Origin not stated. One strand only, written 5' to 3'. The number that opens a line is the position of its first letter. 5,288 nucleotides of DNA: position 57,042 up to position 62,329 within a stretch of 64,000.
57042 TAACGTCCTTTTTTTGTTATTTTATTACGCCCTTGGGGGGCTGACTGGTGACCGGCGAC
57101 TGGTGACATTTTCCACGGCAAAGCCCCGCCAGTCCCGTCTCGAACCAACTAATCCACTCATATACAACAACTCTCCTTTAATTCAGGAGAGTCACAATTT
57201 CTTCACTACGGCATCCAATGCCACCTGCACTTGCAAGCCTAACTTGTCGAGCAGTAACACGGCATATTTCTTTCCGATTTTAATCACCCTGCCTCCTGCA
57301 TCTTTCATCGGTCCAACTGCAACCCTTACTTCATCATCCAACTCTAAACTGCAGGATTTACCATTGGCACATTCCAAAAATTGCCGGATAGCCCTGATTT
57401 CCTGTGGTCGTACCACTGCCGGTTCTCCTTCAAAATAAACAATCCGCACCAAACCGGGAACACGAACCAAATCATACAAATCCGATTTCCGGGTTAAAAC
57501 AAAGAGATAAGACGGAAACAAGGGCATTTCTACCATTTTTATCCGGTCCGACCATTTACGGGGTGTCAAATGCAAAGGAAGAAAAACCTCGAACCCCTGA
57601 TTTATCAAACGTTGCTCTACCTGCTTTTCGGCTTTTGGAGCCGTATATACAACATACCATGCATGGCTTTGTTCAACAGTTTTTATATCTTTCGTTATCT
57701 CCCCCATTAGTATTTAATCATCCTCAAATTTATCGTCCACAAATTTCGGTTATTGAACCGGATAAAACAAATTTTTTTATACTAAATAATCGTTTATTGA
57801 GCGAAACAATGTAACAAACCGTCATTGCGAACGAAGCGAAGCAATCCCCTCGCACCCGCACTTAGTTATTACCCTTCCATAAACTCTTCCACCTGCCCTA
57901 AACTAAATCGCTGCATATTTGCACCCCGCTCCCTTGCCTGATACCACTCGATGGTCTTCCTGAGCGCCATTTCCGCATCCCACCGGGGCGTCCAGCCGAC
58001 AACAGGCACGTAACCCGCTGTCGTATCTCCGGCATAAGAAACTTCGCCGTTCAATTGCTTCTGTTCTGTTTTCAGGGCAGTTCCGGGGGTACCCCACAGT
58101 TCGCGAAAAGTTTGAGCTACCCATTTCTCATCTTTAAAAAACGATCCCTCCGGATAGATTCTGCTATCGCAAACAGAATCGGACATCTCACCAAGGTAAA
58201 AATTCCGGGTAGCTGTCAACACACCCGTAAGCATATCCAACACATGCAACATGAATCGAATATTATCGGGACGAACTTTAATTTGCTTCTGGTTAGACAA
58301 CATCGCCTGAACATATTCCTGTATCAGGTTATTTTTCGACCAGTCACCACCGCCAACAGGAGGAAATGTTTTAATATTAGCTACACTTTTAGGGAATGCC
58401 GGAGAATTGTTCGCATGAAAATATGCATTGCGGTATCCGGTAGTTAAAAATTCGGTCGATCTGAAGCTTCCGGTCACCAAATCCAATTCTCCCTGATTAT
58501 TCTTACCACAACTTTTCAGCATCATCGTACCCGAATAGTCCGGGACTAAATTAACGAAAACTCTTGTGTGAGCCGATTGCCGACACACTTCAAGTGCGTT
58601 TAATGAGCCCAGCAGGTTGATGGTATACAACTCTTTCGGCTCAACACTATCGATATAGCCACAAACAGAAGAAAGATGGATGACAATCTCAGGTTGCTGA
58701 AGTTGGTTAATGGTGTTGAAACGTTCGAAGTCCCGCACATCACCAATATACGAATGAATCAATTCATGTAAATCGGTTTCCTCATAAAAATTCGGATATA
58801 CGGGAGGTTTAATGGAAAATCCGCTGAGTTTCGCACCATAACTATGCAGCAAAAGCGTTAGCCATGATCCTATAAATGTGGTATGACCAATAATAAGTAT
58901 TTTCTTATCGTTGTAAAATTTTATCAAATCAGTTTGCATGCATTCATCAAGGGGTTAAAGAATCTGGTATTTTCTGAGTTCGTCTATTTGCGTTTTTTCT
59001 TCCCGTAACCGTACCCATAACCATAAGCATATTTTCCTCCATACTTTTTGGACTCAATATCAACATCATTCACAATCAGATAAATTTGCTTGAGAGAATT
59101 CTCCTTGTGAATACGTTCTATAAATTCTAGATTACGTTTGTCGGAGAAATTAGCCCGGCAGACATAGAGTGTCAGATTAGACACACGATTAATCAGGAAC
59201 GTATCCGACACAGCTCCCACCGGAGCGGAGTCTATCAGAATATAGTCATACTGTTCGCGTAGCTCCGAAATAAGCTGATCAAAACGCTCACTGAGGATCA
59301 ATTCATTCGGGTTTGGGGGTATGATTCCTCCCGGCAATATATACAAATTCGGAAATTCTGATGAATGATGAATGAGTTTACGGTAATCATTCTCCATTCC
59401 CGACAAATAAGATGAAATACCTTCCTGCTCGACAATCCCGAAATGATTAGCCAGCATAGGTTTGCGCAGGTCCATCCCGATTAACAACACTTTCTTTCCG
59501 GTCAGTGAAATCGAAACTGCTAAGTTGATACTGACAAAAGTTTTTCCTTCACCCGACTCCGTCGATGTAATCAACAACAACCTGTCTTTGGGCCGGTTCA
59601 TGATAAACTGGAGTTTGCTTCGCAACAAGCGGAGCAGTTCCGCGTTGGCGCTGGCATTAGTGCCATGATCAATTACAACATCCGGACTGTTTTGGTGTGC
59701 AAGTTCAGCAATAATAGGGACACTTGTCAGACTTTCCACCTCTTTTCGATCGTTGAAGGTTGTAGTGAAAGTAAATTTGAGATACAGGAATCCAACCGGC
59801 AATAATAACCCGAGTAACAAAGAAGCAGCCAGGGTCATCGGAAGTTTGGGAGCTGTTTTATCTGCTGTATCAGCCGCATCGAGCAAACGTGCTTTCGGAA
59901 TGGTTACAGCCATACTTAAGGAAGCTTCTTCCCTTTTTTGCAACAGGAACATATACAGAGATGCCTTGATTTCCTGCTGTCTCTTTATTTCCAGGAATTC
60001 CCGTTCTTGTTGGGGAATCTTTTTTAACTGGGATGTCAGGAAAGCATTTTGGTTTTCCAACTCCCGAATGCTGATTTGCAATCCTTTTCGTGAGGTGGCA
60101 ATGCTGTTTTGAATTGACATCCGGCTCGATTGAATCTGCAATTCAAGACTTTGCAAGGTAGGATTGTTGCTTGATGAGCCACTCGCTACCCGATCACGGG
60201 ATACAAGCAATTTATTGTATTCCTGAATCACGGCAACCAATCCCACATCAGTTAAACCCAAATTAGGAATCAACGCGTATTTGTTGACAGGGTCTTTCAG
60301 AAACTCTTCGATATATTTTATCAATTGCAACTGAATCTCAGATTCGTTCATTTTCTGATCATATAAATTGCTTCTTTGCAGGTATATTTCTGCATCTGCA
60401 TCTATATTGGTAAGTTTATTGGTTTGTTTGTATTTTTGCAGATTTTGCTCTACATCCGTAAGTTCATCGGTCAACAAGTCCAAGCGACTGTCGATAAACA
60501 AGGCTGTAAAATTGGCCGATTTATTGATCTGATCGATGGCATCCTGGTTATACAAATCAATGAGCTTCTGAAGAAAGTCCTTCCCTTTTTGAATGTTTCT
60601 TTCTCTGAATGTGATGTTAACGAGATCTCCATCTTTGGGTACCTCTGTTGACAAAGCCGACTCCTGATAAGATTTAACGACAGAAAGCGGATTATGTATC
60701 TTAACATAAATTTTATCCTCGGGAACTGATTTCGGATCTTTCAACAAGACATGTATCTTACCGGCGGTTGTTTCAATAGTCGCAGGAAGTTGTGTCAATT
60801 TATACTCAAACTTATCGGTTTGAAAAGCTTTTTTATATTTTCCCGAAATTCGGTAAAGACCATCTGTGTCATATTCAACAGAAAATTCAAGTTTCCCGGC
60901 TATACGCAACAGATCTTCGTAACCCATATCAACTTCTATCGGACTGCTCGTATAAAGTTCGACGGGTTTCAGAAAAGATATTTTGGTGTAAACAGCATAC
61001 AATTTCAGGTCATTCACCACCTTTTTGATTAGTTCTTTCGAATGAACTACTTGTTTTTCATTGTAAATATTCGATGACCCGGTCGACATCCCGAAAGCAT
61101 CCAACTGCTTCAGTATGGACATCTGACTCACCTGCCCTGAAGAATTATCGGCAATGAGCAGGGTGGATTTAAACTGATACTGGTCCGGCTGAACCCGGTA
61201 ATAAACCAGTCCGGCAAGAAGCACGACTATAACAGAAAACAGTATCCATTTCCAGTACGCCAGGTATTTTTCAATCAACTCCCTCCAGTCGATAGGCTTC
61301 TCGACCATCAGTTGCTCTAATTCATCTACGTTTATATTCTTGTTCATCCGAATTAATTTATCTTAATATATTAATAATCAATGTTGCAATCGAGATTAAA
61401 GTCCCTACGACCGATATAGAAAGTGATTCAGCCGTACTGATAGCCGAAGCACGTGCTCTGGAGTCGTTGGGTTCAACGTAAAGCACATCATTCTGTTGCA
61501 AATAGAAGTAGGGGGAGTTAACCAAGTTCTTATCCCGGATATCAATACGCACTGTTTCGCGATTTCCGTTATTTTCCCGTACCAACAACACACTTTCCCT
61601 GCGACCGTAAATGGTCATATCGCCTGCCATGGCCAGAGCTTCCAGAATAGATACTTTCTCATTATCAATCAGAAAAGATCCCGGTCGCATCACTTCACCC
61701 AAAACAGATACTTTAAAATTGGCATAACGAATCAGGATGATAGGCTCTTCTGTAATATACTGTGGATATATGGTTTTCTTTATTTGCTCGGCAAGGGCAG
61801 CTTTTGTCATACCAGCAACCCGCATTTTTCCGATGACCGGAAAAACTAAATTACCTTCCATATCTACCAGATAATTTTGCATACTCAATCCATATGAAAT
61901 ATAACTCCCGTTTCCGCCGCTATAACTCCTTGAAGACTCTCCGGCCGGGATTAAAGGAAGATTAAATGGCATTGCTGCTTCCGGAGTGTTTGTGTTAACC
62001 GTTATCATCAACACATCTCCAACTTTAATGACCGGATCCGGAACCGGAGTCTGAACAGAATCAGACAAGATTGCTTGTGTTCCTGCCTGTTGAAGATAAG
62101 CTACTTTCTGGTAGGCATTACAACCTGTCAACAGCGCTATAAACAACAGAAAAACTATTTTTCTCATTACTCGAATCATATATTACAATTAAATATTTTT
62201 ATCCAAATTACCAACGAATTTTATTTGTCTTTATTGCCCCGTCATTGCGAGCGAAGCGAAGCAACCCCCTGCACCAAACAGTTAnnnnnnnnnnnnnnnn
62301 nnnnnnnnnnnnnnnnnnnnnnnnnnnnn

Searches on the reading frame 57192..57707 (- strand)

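Call 8: search_protein_families(library=pfam, proteins=[window:57192-57707:-], max_evalue=0.001)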
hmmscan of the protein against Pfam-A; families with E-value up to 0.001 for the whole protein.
window:57192-57707:- (171 aa): 1 family
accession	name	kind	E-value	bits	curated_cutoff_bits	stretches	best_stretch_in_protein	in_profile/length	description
PF02357.24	NusG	-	2.6e-18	66.7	22.2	1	16-108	2-93/93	Transcription termination factor nusG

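Call 48: search_protein_families(library=ncbifam, proteins=[window:57192-57707:-], max_evalue=0.00001)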
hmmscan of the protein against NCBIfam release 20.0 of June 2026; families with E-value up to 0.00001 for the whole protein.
window:57192-57707:- (171 aa): 5 families
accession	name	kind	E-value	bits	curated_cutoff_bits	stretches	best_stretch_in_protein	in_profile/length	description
NF033644.1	antiterm_UpxY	subfamily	5.4e-33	114.3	100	1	17-162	1-157/164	UpxY family transcription antiterminator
TIGR01955.1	RfaH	equivalog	2.4e-20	73.1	144.5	1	17-164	1-153/159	transcription/translation regulatory transformer protein RfaH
NF033641.1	antiterm_LoaP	exception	2.9e-15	56.8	125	1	17-159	1-154/166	antiterminator LoaP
NF006534.0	PRK09014.1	equivalog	1e-09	38.5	124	1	16-165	3-155/162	transcription/translation regulatory transformer protein RfaH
TIGR00922.1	nusG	equivalog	2.4e-08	34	135.7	1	17-146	1-144/172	transcription termination/antitermination protein NusG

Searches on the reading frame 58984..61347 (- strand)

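Call 8: search_protein_families(library=pfam, proteins=[window:58984-61347:-], max_evalue=0.001)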
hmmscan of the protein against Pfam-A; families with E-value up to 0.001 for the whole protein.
window:58984-61347:- (787 aa): 6 families
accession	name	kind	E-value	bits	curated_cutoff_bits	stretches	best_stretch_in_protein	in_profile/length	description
PF13614.12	AAA_31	-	2.2e-10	41.2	27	1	593-710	6-128/177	AAA domain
PF01656.29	CbiA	-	4.2e-10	40.1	25.4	1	592-765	2-86/125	CobQ/CobB/MinD/ParA nucleotide binding domain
PF13807.11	GNVR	-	1.8e-09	37.8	27.7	1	448-524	3-80/82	G-rich domain on putative tyrosine kinase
PF02706.20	Wzz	-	5.4e-08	33.5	25.5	1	19-114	3-91/91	Chain length determinant protein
PF06564.18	CBP_BcsQ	-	0.00017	21.7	21.3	0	593-766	6-175/234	Cellulose biosynthesis protein BcsQ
PF10609.15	ParA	-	0.00071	19.5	27.1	0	590-642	5-57/246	NUBPL iron-transfer P-loop NTPase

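Call 48: search_protein_families(library=ncbifam, proteins=[window:58984-61347:-], max_evalue=0.00001)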
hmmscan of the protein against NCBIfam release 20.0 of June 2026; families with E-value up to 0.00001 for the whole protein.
window:58984-61347:- (787 aa): 9 families
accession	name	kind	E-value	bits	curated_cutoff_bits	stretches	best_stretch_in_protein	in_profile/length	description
NF008568.0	PRK11519.1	equivalog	8.9e-55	186.1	1068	2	428-782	349-716/720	tyrosine-protein kinase Wzc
NF007350.0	PRK09841.1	equivalog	4.3e-44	150.8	1248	1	553-784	498-723/726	tyrosine-protein kinase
TIGR01005.1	eps_transp_fam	subfamily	1.1e-42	146.1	411.7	2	566-776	524-729/754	exopolysaccharide transport protein family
TIGR01007.1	eps_fam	subfamily_domain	1.3e-40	139.2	108.05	1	572-776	3-204/204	polysaccharide biosynthesis tyrosine autokinase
TIGR03029.1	EpsG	equivalog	5.4e-32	111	313.8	1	565-734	80-247/274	chain length determinant protein tyrosine kinase EpsG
TIGR03018.1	pepcterm_TyrKin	hypoth_equivalog_domain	1.3e-30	106.3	230.65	1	568-750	11-200/207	XrtA-associated tyrosine autokinase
TIGR03007.1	pepcterm_ChnLen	equivalog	7.4e-16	57.4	278.85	1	385-552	299-463/498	XrtA system polysaccharide chain length determinant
TIGR01968.1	minD_bact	equivalog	7.7e-11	41.8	212.9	1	589-763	2-174/261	septum site-determining protein MinD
TIGR01969.1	minD_arch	subfamily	2.3e-08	33.5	201.75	1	591-724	3-132/251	cell division ATPase MinD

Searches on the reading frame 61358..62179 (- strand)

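Call 8: search_protein_families(library=pfam, proteins=[window:61358-62179:-], max_evalue=0.001)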
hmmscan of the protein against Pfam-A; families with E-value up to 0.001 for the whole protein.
window:61358-62179:- (273 aa): 3 families
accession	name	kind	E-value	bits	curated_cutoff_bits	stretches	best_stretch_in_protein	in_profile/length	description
PF02563.21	Poly_export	-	1.2e-13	51.5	28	1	46-148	4-72/77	Polysaccharide biosynthesis/export protein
PF22461.2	SLBB_2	-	9.1e-08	32.5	27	1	156-235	2-79/79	SLBB domain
PF10531.15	SLBB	-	6e-05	23.2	27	1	156-206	1-50/55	SLBB domain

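Call 48: search_protein_families(library=ncbifam, proteins=[window:61358-62179:-], max_evalue=0.00001)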
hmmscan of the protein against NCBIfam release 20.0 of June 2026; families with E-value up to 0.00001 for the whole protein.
window:61358-62179:- (273 aa): 4 families
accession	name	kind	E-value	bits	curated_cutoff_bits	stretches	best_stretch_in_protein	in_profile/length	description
TIGR03028.1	EpsE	equivalog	4.9e-16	58.8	262.65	1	105-235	26-159/239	polysaccharide export protein EpsE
NF041843.1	EpsY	equivalog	7.4e-14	51.5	320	1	106-236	78-211/211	exopolysaccharide export protein EpsY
NF011658.0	PRK15078.1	subfamily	1.7e-12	46.8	333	1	51-240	87-254/380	polysaccharide export protein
TIGR03027.2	pepcterm_export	equivalog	3.2e-11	43.2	180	1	103-222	25-147/169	XrtA/PEP-CTERM system exopolysaccharide export protein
